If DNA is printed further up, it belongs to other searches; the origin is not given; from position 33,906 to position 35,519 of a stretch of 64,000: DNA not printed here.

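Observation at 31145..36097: DprE1/DprE2-like lipid-linked sugar epimerase pair coupled to a GT2 polyprenyl-P sugar synthase, a GT-C transferase and an FkbM methyltransferase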

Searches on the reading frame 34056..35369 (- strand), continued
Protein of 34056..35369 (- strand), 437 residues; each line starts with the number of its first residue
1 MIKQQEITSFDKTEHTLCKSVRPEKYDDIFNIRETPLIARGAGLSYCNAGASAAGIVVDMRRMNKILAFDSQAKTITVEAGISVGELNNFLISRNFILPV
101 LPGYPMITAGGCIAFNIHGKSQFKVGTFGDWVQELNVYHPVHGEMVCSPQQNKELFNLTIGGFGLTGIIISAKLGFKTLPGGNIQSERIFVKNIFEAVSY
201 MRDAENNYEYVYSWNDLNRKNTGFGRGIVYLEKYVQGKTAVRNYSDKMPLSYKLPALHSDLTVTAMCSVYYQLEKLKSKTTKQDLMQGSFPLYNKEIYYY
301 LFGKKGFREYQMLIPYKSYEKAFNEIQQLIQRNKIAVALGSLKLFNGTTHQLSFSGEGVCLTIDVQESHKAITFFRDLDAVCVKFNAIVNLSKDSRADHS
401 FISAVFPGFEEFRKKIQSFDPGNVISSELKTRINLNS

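Call 32: search_protein_families(library=pfam, proteins=[L025:8006-9994:+, L025:12065-13048:+, L026:7370-8401:-, L026:11284-12282:+, L026:12295-13029:+, L026:8455-9969:+, L016:5466-6395:-, L016:6451-8367:-, L011:12833-13489:+, L013:12793-13437:+], max_evalue=0.001)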
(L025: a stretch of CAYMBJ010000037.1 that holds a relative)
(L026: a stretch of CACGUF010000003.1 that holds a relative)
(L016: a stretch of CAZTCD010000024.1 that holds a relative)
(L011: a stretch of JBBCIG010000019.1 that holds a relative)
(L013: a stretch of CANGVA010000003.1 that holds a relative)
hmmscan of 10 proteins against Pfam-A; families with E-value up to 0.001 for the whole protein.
L025:8006-9994:+ (662 aa): 0 families

L025:12065-13048:+ (327 aa): 1 family
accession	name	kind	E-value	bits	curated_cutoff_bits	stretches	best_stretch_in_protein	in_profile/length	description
PF00535.33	Glycos_transf_2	-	8.6e-21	75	23.3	1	13-171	2-163/168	Glycosyl transferase family 2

L026:7370-8401:- (343 aa): 1 family
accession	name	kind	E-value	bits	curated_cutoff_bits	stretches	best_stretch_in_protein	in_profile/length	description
PF00953.26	Glycos_transf_4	-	2.6e-31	109.2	27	1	69-226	4-159/160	Glycosyl transferase family 4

L026:11284-12282:+ (332 aa): 9 families
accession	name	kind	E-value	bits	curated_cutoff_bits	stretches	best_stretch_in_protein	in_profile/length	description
PF16363.11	GDP_Man_Dehyd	-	1.8e-68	231.9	27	1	8-312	1-332/332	GDP-mannose 4,6 dehydratase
PF01370.27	Epimerase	-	5.8e-54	183.5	20.9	1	7-245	1-240/240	NAD dependent epimerase/dehydratase family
PF01073.25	3Beta_HSD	-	5.5e-26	91.7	22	1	9-227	2-224/280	3-beta hydroxysteroid dehydrogenase/isomerase family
PF02719.21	Polysacc_synt_2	-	6e-20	72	20.2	1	7-268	1-252/293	Polysaccharide biosynthesis protein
PF07993.18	NAD_binding_4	-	1.2e-15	57.8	20.1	1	9-180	1-205/258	Male sterility protein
PF04321.23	RmlD_sub_bind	-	4.7e-09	36.2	27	1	6-160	2-133/287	RmlD substrate binding domain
PF05368.20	NmrA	-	4.8e-07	30.1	27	1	4-85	2-78/298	NmrA-like family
PF00106.31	adh_short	-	8.4e-07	29.1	26.6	1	5-167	1-164/195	short chain dehydrogenase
PF13460.12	NAD_binding_10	-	2.8e-06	27.8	27.2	1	11-164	1-132/184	NAD(P)H-binding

L026:12295-13029:+ (244 aa): 2 families
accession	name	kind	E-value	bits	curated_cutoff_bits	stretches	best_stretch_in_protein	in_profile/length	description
PF00483.29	NTP_transferase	-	2.7e-36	125.8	21.2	1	3-226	2-243/245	Nucleotidyl transferase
PF12804.13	NTP_transf_3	-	2.1e-06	28.5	27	1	3-122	1-112/160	MobA-like NTP transferase domain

L026:8455-9969:+ (504 aa): 2 families
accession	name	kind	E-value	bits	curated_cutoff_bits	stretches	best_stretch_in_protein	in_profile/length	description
PF04055.27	Radical_SAM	-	4e-17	63.3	29.5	1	223-397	2-166/166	Radical SAM superfamily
PF02310.24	B12-binding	-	1.7e-09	38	32.1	1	21-144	4-120/121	B12 binding domain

L016:5466-6395:- (309 aa): 1 family
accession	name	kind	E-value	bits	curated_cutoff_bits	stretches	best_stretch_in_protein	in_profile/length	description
PF00535.33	Glycos_transf_2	-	1.6e-18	67.7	23.3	1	10-132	2-120/168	Glycosyl transferase family 2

L016:6451-8367:- (638 aa): 0 families

L011:12833-13489:+ (218 aa): 8 families
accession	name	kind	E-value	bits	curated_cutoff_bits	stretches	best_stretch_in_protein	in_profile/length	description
PF08241.18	Methyltransf_11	-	2.5e-10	41.3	21.2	1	41-130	1-94/95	Methyltransferase domain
PF13649.12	Methyltransf_25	-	1.8e-07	32.2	27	1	40-127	1-97/97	Methyltransferase domain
PF08242.18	Methyltransf_12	-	2.3e-07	31.9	30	1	46-129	6-98/98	Methyltransferase domain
PF13489.12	Methyltransf_23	-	8e-05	22.9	27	1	30-169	16-161/164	Methyltransferase domain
PF00891.24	Methyltransf_2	-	0.00011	22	22.3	1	68-132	104-165/210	O-methyltransferase domain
PF01209.24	Ubie_methyltran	-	0.00021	21.1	20.1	1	73-145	96-165/233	ubiE/COQ5 methyltransferase family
PF05891.18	Methyltransf_PK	-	0.00053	20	27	1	79-166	107-193/218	AdoMet dependent proline di-methyltransferase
PF13847.12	Methyltransf_31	-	0.00089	19.4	27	0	39-135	6-113/145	Methyltransferase domain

L013:12793-13437:+ (214 aa): 5 families
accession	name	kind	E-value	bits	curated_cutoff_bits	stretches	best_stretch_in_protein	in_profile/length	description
PF08241.18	Methyltransf_11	-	2.9e-08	34.7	21.2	1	41-130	1-95/95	Methyltransferase domain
PF08242.18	Methyltransf_12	-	1.6e-06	29.2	30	1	44-128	4-98/98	Methyltransferase domain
PF13649.12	Methyltransf_25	-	1.9e-06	28.9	27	1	41-126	2-97/97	Methyltransferase domain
PF13489.12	Methyltransf_23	-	0.00016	21.9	27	1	26-134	12-120/164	Methyltransferase domain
PF00891.24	Methyltransf_2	-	0.00071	19.4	22.3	0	72-130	109-164/210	O-methyltransferase domain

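Call 47: search_dna_similar(query=window:34056-35369:-, collection=plasmids, mode=protein, max_evalue=1e-10, max_rows=40, rows=spread)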
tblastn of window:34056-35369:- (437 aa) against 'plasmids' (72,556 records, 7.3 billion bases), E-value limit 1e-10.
Records with a match: 65; places in all: 65; records where one place covers at least 80% of the query: 65.
Best place of each record, by identity: <60% 65.
By first word of the organism name: Rhizobium 34; Sinorhizobium 5; Salipiger 3; Cereibacter 3; Agrobacterium 2; Ruegeria 2; Rhodococcus 1; Kovacikia 1; Chondrinema 1; Indioceanicola 1; and 12 more.
By predicted mobility (MOB-suite, as given by PLSDB): non-mobilizable 46; conjugative 14; mobilizable 5.
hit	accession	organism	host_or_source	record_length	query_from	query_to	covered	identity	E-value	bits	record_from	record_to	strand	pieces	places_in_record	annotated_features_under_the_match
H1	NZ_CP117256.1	Rhizobium tumorigenes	Rubus sp.,pure bacterial culture,Aerial ...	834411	12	418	93%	28.9%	9e-41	162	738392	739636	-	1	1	FAD-binding oxidoreductase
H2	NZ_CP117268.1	Rhizobium rhododendri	Rhododendron sp.,pure bacterial ...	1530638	12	418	93%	28.4%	3e-38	155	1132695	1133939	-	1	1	record has no annotation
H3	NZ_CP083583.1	Kovacikia minuta CCNUW1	cell culture,fresh water lake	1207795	22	436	95%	27.7%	7e-43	168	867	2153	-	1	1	record has no annotation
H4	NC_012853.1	Rhizobium leguminosarum bv. trifolii WSM1325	-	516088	12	435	97%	27.0%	3e-35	145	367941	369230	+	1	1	FAD-binding oxidoreductase | SDR family oxidoreductase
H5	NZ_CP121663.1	Rhizobium sp. CB3090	Gliricidia sp.,cell culture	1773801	4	417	95%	27.5%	6e-39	157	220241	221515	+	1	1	record has no annotation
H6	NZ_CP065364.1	Ruegeria sp. SCSIO 43209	Galaxea fascicularis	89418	37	435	91%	28.4%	3e-32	137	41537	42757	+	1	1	FAD-binding oxidoreductase | SDR family oxidoreductase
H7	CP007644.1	Rhizobium etli bv. phaseoli str. IE4803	Phaseolus vulgaris,whole organism,nodule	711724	37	435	91%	28.0%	7e-35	145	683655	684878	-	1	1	FAD dependent oxidoreductase protein | short-chain dehydrogenase/reductase SDR family protein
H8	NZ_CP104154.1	Rhizobium sophoriradicis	Phaseolus vulgaris,cell culture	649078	37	435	91%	28.0%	1e-34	144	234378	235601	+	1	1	FAD-binding oxidoreductase | SDR family oxidoreductase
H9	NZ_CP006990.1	Rhizobium etli bv. mimosae str. IE4771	Phaseolus vulgaris,whole organism,nodule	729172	37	435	91%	28.0%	4e-34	142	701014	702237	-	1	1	FAD-binding oxidoreductase | SDR family oxidoreductase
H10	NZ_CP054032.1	Rhizobium indicum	Pisum sativum l. (pea),Pure culture,Pea ...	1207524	10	435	97%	26.2%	2e-31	134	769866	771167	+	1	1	record has no annotation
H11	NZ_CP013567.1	Rhizobium phaseoli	Phaseolus vulgaris,Whole ...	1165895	37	435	91%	27.8%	4e-33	140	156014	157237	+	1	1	record has no annotation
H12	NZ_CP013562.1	Rhizobium phaseoli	Phaseolus vulgaris,Whole ...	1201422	37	435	91%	27.8%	4e-33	140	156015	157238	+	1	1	record has no annotation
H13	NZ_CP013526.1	Rhizobium phaseoli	Phaseolus vulgaris,Whole ...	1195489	37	435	91%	27.8%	6e-33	139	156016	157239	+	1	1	record has no annotation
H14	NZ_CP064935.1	Rhizobium phaseoli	Phaseolus vulgaris,single cell,soil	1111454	37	435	91%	27.8%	6e-33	139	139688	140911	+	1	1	record has no annotation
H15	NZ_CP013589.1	Rhizobium phaseoli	Phaseolus vulgaris,Whole ...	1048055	37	435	91%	27.8%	6e-33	139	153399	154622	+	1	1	record has no annotation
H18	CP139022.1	Flammeovirgaceae bacterium SG7u.111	Seagrass,tissue sample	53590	43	433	89%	28.1%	2e-37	152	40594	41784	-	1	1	FAD-binding oxidoreductase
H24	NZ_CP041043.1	Paracoccus sp. AK26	pure culture,Hexachlorocyclohexane ...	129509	37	435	91%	27.3%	5e-37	151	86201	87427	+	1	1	FAD-binding oxidoreductase | SDR family oxidoreductase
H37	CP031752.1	Cereibacter sphaeroides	cell culture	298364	37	412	86%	25.8%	3e-26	119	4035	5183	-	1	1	FAD-binding oxidoreductase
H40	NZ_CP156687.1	Burkholderia stagnalis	Bacterial cells,soils collected in ...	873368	33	409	86%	23.3%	3e-23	110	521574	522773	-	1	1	FAD-binding oxidoreductase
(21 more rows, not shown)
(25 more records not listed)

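Call 50: get_annotated_region(hit=H4, flank=8000)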
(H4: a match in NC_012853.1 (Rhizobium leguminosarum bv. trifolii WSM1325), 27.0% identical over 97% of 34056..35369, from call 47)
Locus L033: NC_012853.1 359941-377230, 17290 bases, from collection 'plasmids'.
description: Rhizobium leguminosarum bv. trifolii WSM1325 plasmid pR132503, complete sequence
organism: Rhizobium leguminosarum bv. trifolii WSM1325 (NCBI taxid 395491)
taxonomy: Bacteria; Pseudomonadota; Alphaproteobacteria; Hyphomicrobiales; Rhizobiaceae; Rhizobium; Rhizobium leguminosarum; Rhizobium leguminosarum bv. trifolii WSM1325
host: -; source: -; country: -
typing (MOB-suite, as given by PLSDB): conjugative; replicon rep_cluster_32; relaxase MOBQ; mating-pair formation MPF_T
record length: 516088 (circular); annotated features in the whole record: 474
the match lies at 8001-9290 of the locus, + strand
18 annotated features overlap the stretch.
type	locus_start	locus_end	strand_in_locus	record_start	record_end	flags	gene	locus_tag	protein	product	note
CDS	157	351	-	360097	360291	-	-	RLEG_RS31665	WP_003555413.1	hypothetical protein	-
CDS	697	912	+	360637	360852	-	-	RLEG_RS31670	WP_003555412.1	hypothetical protein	-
CDS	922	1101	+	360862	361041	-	-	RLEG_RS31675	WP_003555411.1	hypothetical protein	-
CDS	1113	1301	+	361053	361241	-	-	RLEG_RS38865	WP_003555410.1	hypothetical protein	-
CDS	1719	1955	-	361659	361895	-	-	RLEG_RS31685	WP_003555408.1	hypothetical protein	-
CDS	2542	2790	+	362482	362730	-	-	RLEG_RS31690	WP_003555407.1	hypothetical protein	-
CDS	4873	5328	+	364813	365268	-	-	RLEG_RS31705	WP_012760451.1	hypothetical protein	-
CDS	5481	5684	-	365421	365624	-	-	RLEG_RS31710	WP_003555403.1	hypothetical protein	-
CDS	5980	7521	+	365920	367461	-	-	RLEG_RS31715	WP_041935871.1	UbiA family prenyltransferase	-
CDS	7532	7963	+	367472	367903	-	-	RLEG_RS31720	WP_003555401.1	GtrA family protein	-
CDS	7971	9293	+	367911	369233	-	-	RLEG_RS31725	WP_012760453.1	FAD-binding oxidoreductase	-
CDS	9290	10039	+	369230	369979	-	-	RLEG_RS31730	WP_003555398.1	SDR family oxidoreductase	-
CDS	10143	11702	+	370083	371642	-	-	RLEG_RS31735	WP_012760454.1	hypothetical protein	-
CDS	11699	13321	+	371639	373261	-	-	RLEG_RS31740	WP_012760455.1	hypothetical protein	-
CDS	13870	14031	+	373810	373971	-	-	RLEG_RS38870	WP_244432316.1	hypothetical protein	-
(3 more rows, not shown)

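Call 51: get_annotated_region(hit=H18, flank=8000)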
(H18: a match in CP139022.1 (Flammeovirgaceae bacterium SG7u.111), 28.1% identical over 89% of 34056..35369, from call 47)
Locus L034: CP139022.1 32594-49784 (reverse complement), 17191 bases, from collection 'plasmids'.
description: Flammeovirgaceae bacterium SG7u.111 plasmid unnamed, complete sequence
organism: Flammeovirgaceae bacterium SG7u.111 (NCBI taxid 3089815)
taxonomy: Bacteria; Bacteroidota; Cytophagia; Cytophagales; Flammeovirgaceae; ; Flammeovirgaceae bacterium SG7u.111
host: -; source: Seagrass,tissue sample; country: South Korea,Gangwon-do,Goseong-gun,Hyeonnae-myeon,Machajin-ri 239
typing (MOB-suite, as given by PLSDB): non-mobilizable
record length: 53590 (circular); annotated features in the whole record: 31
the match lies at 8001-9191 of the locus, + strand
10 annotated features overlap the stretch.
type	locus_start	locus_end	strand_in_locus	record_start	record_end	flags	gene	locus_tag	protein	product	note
CDS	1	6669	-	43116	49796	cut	-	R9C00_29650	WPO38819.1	PA14 domain-containing protein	-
CDS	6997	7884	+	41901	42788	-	-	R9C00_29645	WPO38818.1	decaprenyl-phosphate phosphoribosyltransferase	-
CDS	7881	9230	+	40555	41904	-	-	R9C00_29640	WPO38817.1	FAD-binding oxidoreductase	-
CDS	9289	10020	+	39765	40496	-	-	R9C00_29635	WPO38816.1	SDR family oxidoreductase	-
CDS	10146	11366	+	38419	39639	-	-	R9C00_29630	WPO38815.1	hypothetical protein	-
CDS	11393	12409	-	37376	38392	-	-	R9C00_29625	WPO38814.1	replication initiation protein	-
CDS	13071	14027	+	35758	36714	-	-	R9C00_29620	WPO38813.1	ParA family protein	-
CDS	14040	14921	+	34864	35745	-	-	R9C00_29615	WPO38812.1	hypothetical protein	-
CDS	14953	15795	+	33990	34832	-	dinD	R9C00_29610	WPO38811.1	DNA damage-inducible protein D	-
CDS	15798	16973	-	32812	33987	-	-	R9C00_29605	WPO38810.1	glycosyltransferase family 2 protein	-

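Call 52: get_annotated_region(hit=H1, flank=6000)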
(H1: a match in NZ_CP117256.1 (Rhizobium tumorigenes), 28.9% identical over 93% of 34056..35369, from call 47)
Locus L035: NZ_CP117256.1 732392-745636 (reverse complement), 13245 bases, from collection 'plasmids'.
description: Rhizobium tumorigenes strain 1078 plasmid pRt1078, complete sequence
organism: Rhizobium tumorigenes (NCBI taxid 2041385)
taxonomy: Bacteria; Pseudomonadota; Alphaproteobacteria; Hyphomicrobiales; Rhizobiaceae; Rhizobium; Rhizobium tumorigenes
host: -; source: Rubus sp.,pure bacterial culture,Aerial tumor; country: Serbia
typing (MOB-suite, as given by PLSDB): non-mobilizable
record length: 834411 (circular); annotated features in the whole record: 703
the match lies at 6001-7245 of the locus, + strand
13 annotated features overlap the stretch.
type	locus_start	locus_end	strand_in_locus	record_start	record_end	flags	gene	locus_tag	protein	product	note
CDS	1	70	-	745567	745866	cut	-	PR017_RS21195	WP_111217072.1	hypothetical protein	-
CDS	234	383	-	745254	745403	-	-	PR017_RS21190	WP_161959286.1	methyltransferase domain-containing protein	-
CDS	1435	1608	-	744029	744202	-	-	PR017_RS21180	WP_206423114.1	hypothetical protein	-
CDS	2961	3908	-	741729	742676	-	-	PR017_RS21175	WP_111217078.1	HEPN domain-containing protein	-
CDS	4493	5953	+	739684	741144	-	-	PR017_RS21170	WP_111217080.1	UbiA family prenyltransferase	-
CDS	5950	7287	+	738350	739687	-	-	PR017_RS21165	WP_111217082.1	FAD-binding oxidoreductase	-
CDS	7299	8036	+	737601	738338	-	-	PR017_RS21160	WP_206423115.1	SDR family NAD(P)-dependent oxidoreductase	-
CDS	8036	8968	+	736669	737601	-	-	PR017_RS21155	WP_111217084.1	NAD-dependent epimerase/dehydratase family protein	-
CDS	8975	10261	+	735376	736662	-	-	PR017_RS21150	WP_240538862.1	NAD(P)/FAD-dependent oxidoreductase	-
CDS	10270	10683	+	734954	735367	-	-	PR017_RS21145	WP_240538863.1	GtrA family protein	GO:0000271 - polysaccharide biosynthetic process [Evidence IEA]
CDS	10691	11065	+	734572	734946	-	-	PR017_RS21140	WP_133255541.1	hypothetical protein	-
CDS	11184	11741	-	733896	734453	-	-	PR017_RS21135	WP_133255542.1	hypothetical protein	-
CDS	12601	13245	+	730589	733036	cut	-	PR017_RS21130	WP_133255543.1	hypothetical protein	-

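Call 53: get_annotated_region(hit=H24, flank=6000)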
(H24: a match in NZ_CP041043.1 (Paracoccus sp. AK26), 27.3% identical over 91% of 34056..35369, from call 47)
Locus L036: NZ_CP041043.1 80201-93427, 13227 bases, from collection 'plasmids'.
description: Paracoccus sp. AK26 plasmid pAK3, complete sequence
organism: Paracoccus sp. AK26 (NCBI taxid 2589076)
taxonomy: Bacteria; Pseudomonadota; Alphaproteobacteria; Rhodobacterales; Paracoccaceae; Paracoccus; Paracoccus sp. AK26
host: -; source: pure culture,Hexachlorocyclohexane (HCH) pesticide-contaminated soil; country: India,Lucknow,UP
typing (MOB-suite, as given by PLSDB): non-mobilizable
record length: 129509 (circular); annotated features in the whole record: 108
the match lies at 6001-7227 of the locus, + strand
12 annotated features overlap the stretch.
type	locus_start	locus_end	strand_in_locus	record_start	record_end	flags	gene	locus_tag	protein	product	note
CDS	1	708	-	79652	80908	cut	-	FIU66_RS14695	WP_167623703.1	imelysin family protein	-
CDS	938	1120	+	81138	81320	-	-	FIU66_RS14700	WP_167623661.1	CsbD family protein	-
CDS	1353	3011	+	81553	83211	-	-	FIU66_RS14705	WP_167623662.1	BCCT family transporter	GO:0071705 - nitrogen compound transport [Evidence IEA]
CDS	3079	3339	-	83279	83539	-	-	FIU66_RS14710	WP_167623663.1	hypothetical protein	-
CDS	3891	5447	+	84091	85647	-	-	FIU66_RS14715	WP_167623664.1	UbiA family prenyltransferase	-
CDS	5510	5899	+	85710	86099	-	-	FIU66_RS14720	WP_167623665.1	GtrA family protein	-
CDS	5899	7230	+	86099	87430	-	-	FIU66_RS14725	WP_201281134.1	FAD-binding oxidoreductase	-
CDS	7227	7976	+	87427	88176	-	-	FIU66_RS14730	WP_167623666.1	SDR family oxidoreductase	-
CDS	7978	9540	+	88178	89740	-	-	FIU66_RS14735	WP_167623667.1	hypothetical protein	-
CDS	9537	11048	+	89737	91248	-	-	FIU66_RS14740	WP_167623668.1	hypothetical protein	-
CDS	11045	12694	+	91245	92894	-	-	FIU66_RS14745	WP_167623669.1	hypothetical protein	-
CDS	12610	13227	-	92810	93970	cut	-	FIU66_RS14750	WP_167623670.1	glycosyltransferase family 87 protein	-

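Call 54: get_annotated_region(hit=H37, flank=6000)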
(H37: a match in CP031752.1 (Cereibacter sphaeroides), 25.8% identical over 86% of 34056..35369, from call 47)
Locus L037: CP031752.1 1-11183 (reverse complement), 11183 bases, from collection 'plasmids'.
description: Cereibacter sphaeroides strain EBL0706 plasmid p.A, complete sequence
organism: Cereibacter sphaeroides (NCBI taxid 1063)
taxonomy: Bacteria; Pseudomonadota; Alphaproteobacteria; Rhodobacterales; Paracoccaceae; Cereibacter; Cereibacter sphaeroides
host: -; source: cell culture; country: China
typing (MOB-suite, as given by PLSDB): non-mobilizable; replicon rep_cluster_252
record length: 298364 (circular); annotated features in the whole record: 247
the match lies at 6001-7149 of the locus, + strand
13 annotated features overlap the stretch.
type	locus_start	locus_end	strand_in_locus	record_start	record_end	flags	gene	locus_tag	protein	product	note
CDS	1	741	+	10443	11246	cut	-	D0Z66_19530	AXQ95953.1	glycosyl transferase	-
CDS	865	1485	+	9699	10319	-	-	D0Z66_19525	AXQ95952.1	class I SAM-dependent methyltransferase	-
CDS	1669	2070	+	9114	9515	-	-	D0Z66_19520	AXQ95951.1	hypothetical protein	-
CDS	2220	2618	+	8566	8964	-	-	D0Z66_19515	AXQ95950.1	hypothetical protein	-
CDS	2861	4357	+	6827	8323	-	-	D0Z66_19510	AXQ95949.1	UbiA family prenyltransferase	-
CDS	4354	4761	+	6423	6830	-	-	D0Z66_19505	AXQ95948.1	GtrA family protein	-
CDS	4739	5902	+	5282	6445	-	-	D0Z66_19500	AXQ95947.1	hypothetical protein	-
CDS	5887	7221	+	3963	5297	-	-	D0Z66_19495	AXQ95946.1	FAD-binding oxidoreductase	-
CDS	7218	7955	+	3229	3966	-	-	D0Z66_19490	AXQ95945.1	SDR family oxidoreductase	-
CDS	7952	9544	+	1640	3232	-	-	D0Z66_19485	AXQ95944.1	hypothetical protein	-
CDS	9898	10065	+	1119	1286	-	-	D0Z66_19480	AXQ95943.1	hypothetical protein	-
CDS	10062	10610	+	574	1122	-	-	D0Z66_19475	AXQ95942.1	hypothetical protein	-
CDS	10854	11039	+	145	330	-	-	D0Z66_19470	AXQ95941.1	hypothetical protein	-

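Call 55: get_annotated_region(hit=H40, flank=6000)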
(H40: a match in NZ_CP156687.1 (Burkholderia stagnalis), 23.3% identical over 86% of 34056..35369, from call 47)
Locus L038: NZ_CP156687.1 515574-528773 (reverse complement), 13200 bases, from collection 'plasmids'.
description: Burkholderia stagnalis strain YJ-2 plasmid plas2, complete sequence
organism: Burkholderia stagnalis (NCBI taxid 1503054)
taxonomy: Bacteria; Pseudomonadota; Betaproteobacteria; Burkholderiales; Burkholderiaceae; Burkholderia; Burkholderia stagnalis
host: -; source: Bacterial cells,soils collected in Guangdong Province, China; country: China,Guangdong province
typing (MOB-suite, as given by PLSDB): non-mobilizable
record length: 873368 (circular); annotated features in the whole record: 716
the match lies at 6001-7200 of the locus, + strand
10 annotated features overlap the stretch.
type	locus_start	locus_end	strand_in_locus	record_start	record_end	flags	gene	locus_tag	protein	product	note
CDS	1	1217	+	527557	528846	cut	-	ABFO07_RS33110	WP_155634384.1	nucleotide disphospho-sugar-binding domain-containing protein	-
CDS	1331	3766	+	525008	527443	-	-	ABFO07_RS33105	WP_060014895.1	hypothetical protein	-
CDS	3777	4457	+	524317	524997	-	-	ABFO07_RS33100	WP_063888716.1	class I SAM-dependent methyltransferase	-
CDS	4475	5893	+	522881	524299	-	-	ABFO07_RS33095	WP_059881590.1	UbiA family prenyltransferase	-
CDS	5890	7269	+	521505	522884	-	-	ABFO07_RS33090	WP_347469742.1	FAD-binding oxidoreductase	-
CDS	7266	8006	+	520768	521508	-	-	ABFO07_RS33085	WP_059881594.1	SDR family oxidoreductase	-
CDS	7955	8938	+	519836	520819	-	-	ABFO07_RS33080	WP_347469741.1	SDR family oxidoreductase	-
CDS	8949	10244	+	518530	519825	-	-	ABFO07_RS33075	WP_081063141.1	NAD(P)/FAD-dependent oxidoreductase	-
CDS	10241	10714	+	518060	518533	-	-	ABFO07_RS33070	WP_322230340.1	GtrA family protein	GO:0000271 - polysaccharide biosynthetic process [Evidence IEA]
CDS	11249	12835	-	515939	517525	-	-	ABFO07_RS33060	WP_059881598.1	glycosyl hydrolase family 18 protein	GO:0005975 - carbohydrate metabolic process [Evidence IEA]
